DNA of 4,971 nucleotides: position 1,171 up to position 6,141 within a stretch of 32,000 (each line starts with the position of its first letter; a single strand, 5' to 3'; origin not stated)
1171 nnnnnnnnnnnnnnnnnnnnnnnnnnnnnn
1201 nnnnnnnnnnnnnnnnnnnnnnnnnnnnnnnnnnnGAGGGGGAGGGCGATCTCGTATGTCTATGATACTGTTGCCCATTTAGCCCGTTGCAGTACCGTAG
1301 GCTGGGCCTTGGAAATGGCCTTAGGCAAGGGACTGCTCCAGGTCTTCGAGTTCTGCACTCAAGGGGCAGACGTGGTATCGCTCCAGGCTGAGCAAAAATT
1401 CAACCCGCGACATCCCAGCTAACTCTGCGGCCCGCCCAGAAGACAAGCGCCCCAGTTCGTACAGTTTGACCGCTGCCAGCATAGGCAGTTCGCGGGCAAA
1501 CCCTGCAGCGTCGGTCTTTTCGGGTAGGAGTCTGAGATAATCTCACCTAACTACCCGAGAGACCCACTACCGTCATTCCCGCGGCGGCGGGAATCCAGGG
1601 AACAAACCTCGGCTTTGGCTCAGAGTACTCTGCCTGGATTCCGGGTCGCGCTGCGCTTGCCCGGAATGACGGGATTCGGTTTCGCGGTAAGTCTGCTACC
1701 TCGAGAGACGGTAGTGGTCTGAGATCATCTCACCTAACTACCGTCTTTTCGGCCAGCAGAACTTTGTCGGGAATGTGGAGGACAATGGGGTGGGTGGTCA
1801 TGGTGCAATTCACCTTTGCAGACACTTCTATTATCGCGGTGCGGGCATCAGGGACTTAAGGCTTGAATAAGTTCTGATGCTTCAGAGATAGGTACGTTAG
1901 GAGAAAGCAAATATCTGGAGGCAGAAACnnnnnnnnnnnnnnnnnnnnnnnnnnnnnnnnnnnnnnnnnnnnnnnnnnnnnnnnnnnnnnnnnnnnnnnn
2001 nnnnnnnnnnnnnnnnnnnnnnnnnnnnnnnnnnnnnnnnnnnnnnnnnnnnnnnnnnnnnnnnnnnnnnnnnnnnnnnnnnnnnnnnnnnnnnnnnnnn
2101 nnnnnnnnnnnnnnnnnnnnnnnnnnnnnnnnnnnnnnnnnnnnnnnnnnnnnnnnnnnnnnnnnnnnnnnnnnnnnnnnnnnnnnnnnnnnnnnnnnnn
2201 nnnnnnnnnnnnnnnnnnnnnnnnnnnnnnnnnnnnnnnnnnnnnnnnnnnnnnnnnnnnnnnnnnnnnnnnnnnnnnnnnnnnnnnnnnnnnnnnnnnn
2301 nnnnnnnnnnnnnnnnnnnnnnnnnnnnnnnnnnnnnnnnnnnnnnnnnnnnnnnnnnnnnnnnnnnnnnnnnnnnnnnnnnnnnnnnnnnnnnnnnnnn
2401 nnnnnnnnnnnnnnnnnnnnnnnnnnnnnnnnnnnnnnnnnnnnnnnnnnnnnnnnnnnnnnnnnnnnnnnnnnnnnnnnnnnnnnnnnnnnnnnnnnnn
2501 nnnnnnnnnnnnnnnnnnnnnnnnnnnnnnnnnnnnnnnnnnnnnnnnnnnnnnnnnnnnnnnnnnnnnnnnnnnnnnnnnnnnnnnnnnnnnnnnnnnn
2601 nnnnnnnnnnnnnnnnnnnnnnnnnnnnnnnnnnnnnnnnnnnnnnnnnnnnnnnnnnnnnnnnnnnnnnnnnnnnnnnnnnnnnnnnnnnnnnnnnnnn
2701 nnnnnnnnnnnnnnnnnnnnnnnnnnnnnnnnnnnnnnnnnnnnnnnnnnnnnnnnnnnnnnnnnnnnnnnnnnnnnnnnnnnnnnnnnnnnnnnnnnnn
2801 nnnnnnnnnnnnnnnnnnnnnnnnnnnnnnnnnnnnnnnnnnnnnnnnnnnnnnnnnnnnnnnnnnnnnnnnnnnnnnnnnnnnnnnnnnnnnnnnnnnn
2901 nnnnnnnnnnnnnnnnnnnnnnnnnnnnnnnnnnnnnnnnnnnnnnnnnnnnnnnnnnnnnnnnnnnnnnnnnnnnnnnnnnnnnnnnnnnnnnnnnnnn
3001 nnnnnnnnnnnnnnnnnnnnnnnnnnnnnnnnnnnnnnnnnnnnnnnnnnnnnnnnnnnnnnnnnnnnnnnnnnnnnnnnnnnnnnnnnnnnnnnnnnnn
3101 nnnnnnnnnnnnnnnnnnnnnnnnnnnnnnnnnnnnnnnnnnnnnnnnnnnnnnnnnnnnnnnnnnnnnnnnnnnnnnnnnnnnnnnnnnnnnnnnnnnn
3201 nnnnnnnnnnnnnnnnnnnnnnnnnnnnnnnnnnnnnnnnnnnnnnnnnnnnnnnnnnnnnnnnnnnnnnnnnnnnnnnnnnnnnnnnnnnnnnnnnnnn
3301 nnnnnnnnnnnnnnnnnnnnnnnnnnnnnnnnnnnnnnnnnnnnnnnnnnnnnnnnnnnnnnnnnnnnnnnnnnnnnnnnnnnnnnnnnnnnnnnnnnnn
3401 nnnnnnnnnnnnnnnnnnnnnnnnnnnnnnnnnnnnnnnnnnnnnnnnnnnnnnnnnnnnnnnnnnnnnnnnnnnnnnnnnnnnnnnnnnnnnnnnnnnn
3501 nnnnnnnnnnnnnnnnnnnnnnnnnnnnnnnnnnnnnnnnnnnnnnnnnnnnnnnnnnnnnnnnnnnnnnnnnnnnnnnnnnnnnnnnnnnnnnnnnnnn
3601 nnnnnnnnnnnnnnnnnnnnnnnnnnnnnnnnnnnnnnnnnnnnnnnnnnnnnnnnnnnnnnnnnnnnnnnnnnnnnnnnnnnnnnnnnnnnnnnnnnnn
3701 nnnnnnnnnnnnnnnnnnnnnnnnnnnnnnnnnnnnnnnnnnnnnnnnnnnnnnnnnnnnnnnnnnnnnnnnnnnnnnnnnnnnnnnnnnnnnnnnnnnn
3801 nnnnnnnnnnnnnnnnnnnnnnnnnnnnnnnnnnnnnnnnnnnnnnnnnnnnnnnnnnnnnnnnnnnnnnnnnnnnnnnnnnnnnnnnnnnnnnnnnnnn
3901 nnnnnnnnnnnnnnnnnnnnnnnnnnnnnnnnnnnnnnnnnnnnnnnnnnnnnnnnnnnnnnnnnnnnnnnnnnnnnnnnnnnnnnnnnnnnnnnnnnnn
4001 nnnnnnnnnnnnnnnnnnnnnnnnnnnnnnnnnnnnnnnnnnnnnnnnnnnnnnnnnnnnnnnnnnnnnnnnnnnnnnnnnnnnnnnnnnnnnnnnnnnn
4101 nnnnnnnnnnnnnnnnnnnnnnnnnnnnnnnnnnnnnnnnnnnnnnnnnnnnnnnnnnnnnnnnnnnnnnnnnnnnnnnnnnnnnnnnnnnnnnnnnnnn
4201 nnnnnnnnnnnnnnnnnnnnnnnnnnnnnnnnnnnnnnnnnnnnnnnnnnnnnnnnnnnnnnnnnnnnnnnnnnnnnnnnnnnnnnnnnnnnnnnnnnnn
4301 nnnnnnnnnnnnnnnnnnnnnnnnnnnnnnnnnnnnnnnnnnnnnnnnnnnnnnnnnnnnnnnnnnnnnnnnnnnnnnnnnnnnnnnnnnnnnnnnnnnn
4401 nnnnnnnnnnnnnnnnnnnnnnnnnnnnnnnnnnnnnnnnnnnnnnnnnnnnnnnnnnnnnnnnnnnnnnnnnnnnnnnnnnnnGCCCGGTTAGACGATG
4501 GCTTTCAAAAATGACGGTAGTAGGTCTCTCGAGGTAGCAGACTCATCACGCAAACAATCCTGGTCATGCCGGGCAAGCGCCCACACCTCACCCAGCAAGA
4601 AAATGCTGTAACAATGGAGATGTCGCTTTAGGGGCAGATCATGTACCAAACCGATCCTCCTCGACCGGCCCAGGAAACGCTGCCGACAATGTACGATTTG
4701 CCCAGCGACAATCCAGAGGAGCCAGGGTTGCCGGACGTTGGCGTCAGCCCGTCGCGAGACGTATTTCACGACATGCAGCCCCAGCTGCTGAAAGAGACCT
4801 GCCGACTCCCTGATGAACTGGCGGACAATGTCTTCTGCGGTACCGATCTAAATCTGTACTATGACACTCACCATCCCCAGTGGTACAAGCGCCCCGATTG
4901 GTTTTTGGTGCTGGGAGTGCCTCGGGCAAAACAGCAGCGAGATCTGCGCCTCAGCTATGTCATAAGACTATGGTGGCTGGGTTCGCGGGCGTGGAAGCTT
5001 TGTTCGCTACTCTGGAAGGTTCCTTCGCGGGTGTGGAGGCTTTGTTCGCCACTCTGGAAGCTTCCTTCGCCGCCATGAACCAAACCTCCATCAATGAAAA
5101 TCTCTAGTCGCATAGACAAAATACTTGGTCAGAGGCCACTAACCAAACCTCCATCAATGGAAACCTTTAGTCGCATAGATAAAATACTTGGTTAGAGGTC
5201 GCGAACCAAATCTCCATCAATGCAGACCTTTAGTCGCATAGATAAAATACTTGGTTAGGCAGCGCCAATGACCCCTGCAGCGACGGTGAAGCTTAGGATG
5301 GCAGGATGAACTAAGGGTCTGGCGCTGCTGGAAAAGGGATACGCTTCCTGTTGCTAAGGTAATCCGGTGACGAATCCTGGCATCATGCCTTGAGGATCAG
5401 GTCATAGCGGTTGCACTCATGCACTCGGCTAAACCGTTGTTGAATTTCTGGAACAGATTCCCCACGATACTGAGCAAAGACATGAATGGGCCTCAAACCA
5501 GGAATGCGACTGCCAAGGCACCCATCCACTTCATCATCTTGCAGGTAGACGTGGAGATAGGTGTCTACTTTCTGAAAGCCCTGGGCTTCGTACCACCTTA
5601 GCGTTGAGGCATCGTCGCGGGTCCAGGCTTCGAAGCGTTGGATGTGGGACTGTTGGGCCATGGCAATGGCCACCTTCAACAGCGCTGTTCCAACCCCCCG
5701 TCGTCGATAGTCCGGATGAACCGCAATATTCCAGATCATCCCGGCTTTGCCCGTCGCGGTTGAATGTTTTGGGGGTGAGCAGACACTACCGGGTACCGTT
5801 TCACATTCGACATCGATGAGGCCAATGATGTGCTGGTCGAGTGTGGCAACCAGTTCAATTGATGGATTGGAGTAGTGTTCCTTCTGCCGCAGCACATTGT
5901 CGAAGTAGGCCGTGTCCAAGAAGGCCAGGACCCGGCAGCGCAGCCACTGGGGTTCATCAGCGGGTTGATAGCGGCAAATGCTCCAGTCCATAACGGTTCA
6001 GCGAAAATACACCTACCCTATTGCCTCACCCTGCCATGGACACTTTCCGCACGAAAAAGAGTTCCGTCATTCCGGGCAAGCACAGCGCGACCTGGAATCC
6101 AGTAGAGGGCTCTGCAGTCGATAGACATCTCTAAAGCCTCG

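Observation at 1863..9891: A conserved upstream box links both CHAT genes and the YbjN-like/orthocaspase unit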

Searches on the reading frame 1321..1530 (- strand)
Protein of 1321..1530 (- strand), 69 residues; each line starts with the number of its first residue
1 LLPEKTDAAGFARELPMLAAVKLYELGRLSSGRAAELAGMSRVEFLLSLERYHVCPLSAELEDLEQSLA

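Call 7: search_protein_families(library=pfam, proteins=[window:1321-1530:-])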
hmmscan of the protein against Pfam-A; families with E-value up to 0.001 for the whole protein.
window:1321-1530:- (69 aa): 1 family
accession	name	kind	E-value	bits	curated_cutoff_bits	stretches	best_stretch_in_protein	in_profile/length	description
PF03683.19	UPF0175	-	7.2e-21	74.1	27.9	1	6-68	11-73/75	Uncharacterised protein family (UPF0175)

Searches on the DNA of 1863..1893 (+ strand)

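Call 80: build_rna_model(alignment_id=A5, structure=none)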
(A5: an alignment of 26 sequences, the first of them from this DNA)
Model R1 built from alignment A5 (26 sequences, 31 columns); structure: none (sequence only).
model positions 31; base pairs 0; branch points 0; effective number of sequences 26; information 0.922 bits per position. No base pairs: searches with it score sequence only.

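Call 81: search_with_rna_model(model_id=R1, sources=[window, L013, L022, L023, L025, L032, L070, L085, L086, L089, L090, L091, L092, L093, L094, L095, L096], max_evalue=5)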
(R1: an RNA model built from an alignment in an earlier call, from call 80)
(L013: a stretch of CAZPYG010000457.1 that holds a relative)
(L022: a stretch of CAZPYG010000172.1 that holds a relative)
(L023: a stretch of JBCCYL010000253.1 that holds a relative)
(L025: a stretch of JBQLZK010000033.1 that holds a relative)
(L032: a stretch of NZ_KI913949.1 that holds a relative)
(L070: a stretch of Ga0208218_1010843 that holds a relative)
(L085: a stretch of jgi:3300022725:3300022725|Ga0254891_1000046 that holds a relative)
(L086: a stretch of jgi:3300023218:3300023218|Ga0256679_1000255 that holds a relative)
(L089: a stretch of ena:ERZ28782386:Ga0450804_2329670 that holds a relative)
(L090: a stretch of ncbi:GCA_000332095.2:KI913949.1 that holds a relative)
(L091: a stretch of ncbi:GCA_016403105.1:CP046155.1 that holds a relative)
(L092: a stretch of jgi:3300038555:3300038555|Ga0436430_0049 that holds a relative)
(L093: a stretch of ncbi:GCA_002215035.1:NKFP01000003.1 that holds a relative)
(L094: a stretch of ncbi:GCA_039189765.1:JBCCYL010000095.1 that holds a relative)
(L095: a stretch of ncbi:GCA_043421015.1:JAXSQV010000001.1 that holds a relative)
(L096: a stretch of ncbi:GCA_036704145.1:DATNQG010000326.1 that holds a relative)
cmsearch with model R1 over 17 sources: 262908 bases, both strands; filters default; matches with E-value up to 5: 31.
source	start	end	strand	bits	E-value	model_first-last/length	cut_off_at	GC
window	6231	6259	+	25.5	3.6e-06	2-30/31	-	0.41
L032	2110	2139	+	25.3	4.3e-06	1-30/31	-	0.47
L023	1670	1698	+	25.2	4.7e-06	2-30/31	-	0.38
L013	670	699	+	24.7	6.5e-06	1-30/31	-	0.4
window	9862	9891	+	24.6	7e-06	1-30/31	-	0.4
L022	1647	1675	+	24.4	8.2e-06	2-30/31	-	0.38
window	1864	1892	+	24.4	8.3e-06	2-30/31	-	0.38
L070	497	526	-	23.6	1.6e-05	1-30/31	-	0.37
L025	4376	4405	+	23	2.5e-05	1-30/31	-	0.33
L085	2909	2937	+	22.8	2.8e-05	2-30/31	-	0.41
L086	907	935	+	22.2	4.4e-05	2-30/31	-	0.38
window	343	371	+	22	5.1e-05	2-30/31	-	0.41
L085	8678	8707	+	21.7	6.3e-05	1-30/31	-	0.47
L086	3724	3753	+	21.7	6.3e-05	1-30/31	-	0.47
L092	8835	8863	+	20.3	0.00017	2-30/31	-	0.48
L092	5189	5217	+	19.9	0.00023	2-30/31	-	0.48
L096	1072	1101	+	19.9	0.00023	1-30/31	-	0.37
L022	6635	6664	-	19.8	0.00027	1-30/31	-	0.43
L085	9937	9965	+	19.7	0.00027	1-29/31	-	0.41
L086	4983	5011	+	19.7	0.00027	1-29/31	-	0.41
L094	9772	9800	-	19.6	0.00029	2-30/31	-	0.31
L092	2263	2290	+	19.3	0.00038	2-29/31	-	0.32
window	9355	9384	+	19.1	0.00042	1-30/31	-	0.47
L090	9732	9761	+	18.2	0.00086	1-30/31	-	0.4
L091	8809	8837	+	17.5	0.0014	2-30/31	-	0.41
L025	6891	6919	+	17.5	0.0014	2-30/31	-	0.41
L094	9860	9886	+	15.8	0.0049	2-28/31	-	0.37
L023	4676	4702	+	15.7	0.0052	2-30/31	-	0.33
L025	439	467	+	15.3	0.0074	2-30/31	-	0.41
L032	7582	7609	+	14.6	0.013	2-29/31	-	0.5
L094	17974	17997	-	13.3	0.031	2-25/31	-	0.46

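Call 84: search_with_rna_model(model_id=R1, sources=[L097], max_evalue=5, show_alignments=3)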
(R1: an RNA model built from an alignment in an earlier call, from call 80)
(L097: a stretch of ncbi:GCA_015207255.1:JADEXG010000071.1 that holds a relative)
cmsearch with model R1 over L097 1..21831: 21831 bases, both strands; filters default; matches with E-value up to 5: 3.
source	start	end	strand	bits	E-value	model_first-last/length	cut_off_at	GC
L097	9441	9469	+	19.2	3.3e-05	2-30/31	-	0.48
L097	19655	19682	-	15.4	0.00058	2-29/31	-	0.36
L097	9373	9398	-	13.9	0.0017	1-26/31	-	0.35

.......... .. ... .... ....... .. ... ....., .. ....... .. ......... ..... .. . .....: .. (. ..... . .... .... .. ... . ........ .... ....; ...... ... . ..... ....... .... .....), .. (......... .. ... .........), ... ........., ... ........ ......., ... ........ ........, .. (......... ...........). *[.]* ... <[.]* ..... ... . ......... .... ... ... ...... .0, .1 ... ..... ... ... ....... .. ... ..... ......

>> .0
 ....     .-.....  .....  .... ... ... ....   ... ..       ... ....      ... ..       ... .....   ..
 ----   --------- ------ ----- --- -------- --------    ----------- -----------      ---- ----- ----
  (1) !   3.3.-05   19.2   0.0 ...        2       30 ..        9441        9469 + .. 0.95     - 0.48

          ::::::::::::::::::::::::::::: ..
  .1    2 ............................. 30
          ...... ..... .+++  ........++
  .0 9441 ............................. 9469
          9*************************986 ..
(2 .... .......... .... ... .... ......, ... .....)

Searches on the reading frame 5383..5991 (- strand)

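Call 7: search_protein_families(library=pfam, proteins=[window:5383-5991:-])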
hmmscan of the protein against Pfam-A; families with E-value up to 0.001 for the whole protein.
window:5383-5991:- (202 aa): 5 families
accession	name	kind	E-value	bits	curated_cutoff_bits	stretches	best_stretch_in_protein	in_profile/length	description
PF00583.31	Acetyltransf_1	-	6.4e-14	52.7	20.7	1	31-139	23-116/116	Acetyltransferase (GNAT) family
PF13508.13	Acetyltransf_7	-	9.9e-13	48.7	27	1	47-141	6-84/84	Acetyltransferase (GNAT) domain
PF13673.13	Acetyltransf_10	-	1.9e-07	31.6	23.6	1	80-143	52-111/128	Acetyltransferase (GNAT) domain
PF13527.13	Acetyltransf_9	-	1e-05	26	25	1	8-115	5-104/127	Acetyltransferase (GNAT) domain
PF08445.16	FR47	-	3.8e-05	24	22.1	1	82-146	20-84/86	FR47-like protein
